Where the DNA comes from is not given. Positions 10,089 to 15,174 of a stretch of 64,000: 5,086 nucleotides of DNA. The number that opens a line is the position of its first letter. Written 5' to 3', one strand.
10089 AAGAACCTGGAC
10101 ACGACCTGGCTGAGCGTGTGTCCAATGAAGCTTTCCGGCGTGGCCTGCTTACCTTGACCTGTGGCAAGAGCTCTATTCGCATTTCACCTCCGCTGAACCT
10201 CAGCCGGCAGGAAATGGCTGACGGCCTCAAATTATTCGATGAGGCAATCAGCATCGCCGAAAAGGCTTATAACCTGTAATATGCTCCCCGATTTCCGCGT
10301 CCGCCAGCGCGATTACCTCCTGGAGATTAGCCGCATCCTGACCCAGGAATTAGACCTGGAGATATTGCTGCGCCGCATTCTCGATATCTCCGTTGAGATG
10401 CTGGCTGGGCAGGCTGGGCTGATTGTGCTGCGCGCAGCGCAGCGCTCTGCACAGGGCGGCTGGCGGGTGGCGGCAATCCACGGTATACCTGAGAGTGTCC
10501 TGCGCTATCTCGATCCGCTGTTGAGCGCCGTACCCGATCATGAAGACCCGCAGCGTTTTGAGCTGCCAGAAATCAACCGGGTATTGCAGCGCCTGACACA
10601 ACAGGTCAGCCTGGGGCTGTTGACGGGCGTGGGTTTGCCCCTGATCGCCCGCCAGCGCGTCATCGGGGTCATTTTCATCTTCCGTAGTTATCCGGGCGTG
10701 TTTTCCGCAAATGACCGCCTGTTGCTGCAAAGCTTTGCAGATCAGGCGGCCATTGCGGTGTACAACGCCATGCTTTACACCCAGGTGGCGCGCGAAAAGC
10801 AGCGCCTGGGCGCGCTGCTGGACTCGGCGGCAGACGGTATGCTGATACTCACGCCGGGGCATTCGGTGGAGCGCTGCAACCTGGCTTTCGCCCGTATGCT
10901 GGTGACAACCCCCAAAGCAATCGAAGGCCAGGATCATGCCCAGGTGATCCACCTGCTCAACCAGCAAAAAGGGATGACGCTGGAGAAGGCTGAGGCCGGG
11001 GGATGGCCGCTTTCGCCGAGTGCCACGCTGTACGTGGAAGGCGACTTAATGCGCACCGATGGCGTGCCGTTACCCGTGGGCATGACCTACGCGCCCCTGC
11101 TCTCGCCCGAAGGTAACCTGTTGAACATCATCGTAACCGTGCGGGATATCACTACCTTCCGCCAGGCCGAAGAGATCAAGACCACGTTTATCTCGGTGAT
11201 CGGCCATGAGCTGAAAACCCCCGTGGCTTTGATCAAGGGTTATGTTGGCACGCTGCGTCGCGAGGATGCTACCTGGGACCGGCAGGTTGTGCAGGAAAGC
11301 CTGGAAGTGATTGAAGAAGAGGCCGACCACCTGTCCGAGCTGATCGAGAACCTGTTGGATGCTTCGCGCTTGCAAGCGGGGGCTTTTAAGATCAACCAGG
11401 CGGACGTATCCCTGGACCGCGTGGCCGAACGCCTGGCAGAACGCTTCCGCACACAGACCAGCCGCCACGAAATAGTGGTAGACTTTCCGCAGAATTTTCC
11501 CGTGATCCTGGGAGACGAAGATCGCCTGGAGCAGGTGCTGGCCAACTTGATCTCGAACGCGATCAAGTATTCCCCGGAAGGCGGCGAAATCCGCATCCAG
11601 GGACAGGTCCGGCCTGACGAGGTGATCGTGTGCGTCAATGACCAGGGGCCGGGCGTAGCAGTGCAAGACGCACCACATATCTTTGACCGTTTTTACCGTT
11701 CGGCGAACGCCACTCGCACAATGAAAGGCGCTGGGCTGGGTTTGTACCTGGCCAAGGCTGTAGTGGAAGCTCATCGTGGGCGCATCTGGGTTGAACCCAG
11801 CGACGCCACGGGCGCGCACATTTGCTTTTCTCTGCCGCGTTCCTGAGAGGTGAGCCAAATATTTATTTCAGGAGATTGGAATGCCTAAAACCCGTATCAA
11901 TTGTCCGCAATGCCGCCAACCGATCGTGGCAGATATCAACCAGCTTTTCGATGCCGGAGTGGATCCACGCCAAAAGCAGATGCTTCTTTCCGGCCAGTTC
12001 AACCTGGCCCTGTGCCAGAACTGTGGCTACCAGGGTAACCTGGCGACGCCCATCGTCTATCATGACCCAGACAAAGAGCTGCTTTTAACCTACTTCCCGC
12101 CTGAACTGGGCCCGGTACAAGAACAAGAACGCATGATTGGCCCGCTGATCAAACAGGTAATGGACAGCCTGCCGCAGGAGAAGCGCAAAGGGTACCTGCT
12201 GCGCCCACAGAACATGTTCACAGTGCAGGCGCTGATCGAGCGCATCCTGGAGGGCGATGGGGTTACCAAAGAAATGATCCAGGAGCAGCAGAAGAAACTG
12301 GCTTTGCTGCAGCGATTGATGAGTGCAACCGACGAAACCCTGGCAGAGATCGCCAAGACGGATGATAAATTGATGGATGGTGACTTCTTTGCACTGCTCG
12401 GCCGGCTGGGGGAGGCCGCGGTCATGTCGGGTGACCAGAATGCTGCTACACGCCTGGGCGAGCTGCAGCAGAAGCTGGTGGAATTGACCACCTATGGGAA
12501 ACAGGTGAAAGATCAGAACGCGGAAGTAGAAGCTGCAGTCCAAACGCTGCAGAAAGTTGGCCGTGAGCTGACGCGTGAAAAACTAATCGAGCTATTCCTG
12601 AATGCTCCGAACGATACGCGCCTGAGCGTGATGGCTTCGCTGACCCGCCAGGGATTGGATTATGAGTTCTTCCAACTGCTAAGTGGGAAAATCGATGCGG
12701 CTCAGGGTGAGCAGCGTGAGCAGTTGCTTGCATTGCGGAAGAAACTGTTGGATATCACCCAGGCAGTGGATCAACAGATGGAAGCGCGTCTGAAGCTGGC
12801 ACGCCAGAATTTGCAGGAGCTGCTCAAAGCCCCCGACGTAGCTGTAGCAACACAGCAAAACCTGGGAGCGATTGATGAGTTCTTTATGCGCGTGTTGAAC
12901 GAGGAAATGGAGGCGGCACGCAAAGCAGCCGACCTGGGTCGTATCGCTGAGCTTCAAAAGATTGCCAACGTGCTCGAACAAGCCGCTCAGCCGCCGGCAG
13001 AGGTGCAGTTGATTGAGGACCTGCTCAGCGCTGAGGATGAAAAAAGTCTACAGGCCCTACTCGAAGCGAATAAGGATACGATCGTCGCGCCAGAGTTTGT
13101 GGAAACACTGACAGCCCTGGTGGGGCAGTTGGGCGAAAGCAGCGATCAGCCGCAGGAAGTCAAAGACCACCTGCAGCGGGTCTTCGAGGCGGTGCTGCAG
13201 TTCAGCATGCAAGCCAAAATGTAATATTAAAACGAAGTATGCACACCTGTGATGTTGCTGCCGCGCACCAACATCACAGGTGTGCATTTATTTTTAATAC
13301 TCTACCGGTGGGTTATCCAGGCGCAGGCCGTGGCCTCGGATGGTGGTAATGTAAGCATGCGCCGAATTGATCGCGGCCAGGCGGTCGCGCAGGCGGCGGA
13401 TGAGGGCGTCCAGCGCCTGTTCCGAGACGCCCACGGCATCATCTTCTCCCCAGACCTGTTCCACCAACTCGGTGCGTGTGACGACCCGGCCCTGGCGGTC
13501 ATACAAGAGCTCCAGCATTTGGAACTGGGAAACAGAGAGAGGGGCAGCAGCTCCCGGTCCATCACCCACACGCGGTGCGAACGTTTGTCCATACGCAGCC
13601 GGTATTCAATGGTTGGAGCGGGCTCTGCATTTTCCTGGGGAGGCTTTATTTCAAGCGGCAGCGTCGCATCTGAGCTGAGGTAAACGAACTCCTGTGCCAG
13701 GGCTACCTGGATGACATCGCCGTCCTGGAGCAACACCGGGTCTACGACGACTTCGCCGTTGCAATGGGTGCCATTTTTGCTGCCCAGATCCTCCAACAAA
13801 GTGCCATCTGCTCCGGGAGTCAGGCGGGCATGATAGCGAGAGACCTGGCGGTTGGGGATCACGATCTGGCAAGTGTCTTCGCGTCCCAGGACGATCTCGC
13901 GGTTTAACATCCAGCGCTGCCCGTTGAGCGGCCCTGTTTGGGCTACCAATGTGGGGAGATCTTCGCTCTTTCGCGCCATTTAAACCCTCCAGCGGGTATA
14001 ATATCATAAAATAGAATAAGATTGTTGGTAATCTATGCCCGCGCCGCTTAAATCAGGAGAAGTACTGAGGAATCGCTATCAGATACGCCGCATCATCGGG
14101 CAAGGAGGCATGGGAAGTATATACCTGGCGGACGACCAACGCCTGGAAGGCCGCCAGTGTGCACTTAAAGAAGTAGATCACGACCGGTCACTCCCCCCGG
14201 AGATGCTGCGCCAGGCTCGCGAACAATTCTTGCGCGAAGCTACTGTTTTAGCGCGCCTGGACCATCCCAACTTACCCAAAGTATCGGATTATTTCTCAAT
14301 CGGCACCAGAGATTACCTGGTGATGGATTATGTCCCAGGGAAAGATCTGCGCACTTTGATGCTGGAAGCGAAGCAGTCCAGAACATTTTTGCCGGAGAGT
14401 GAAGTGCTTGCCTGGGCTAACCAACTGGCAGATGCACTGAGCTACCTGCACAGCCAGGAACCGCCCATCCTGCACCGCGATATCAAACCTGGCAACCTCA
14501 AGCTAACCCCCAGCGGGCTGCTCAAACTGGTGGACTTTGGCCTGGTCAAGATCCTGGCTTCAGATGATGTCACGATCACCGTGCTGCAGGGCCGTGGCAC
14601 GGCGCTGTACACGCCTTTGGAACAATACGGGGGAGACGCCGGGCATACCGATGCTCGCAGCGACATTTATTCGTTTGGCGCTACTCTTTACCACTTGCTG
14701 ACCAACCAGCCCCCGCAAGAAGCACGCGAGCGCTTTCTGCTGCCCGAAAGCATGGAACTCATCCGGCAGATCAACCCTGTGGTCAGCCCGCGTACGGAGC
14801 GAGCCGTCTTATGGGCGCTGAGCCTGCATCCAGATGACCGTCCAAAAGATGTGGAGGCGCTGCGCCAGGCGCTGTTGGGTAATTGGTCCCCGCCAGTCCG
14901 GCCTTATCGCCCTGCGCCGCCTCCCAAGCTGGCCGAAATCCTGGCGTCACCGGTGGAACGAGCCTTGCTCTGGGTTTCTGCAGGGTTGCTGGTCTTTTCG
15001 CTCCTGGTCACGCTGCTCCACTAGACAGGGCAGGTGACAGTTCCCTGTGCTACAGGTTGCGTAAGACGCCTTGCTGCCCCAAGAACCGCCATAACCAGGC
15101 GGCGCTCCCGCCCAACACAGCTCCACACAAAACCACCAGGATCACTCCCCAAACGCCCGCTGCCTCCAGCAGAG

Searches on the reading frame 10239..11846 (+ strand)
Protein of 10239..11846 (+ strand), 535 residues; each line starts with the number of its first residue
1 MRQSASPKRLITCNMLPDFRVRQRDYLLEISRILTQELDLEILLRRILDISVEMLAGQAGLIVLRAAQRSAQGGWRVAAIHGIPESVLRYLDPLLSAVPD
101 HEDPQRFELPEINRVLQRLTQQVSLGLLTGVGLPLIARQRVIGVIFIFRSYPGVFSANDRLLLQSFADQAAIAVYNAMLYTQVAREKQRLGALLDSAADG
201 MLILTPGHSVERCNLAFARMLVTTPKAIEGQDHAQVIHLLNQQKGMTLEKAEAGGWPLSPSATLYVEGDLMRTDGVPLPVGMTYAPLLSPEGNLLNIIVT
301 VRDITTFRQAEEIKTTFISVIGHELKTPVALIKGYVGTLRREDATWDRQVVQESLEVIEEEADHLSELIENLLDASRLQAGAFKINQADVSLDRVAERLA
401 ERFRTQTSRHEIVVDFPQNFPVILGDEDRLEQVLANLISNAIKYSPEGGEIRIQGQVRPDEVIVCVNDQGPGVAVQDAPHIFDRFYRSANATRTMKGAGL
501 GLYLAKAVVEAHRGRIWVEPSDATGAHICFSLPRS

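Call 21: search_protein_families(library=pfam, proteins=[window:10239-11846:+], max_evalue=0.001)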
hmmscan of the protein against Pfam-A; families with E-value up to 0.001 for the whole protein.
window:10239-11846:+ (535 aa): 10 families
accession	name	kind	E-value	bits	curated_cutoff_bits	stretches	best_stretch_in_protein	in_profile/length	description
PF02518.31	HATPase_c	-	4.9e-30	104.7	26.4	1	425-534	1-109/111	Histidine kinase-, DNA gyrase B-, and HSP90-like ATPase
PF00512.31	HisKA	-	3.1e-15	56.4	26.9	1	314-381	2-66/66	His Kinase A (phospho-acceptor) domain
PF13185.12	GAF_2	-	6.2e-10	39.9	28.6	1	38-174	2-135/136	GAF domain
PF13426.13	PAS_9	-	1.3e-09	38.7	27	1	199-305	2-102/103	PAS domain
PF01590.32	GAF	-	7.1e-09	36.7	22.4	1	39-174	1-133/133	GAF domain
PF13492.12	GAF_3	-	1.3e-06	29.2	27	1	133-175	86-128/129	GAF domain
PF08448.16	PAS_4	-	7.5e-06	26.6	23.1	1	194-308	1-109/110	PAS fold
PF13581.12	HATPase_c_2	-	9.8e-05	22.8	27.4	1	427-511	29-111/127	Histidine kinase-like ATPase domain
PF00989.32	PAS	-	0.00056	20.3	22.6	0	190-304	3-113/113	PAS fold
PF13188.13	PAS_8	-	0.00057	20.1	21.8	0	189-221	2-34/65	PAS domain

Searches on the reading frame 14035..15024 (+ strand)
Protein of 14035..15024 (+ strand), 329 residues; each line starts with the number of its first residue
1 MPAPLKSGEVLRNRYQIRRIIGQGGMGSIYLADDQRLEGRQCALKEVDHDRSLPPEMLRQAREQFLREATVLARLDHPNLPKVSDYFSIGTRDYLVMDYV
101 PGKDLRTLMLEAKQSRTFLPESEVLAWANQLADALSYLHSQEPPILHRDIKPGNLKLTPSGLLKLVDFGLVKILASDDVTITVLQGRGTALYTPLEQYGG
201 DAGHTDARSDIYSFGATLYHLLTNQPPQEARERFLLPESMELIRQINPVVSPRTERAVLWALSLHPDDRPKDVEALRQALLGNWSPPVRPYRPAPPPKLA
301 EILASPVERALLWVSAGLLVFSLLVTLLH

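Call 22: search_protein_families(library=pfam, proteins=[window:14035-15024:+], max_evalue=0.001)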
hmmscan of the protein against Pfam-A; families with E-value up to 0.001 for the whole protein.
window:14035-15024:+ (329 aa): 4 families
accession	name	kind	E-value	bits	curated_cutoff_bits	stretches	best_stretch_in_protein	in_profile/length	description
PF00069.31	Pkinase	-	2.4e-37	129.2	31.7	1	15-233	1-202/263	Protein kinase domain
PF07714.23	PK_Tyr_Ser-Thr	-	9.2e-26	91.1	23.1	1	17-228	3-206/258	Protein tyrosine and serine/threonine kinase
PF01636.29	APH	-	1.7e-06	28.4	23.2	0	58-143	33-112/239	Phosphotransferase enzyme family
PF03109.22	ABC1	-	0.00016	21.4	22.9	1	78-175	130-218/244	ABC1 atypical kinase-like domain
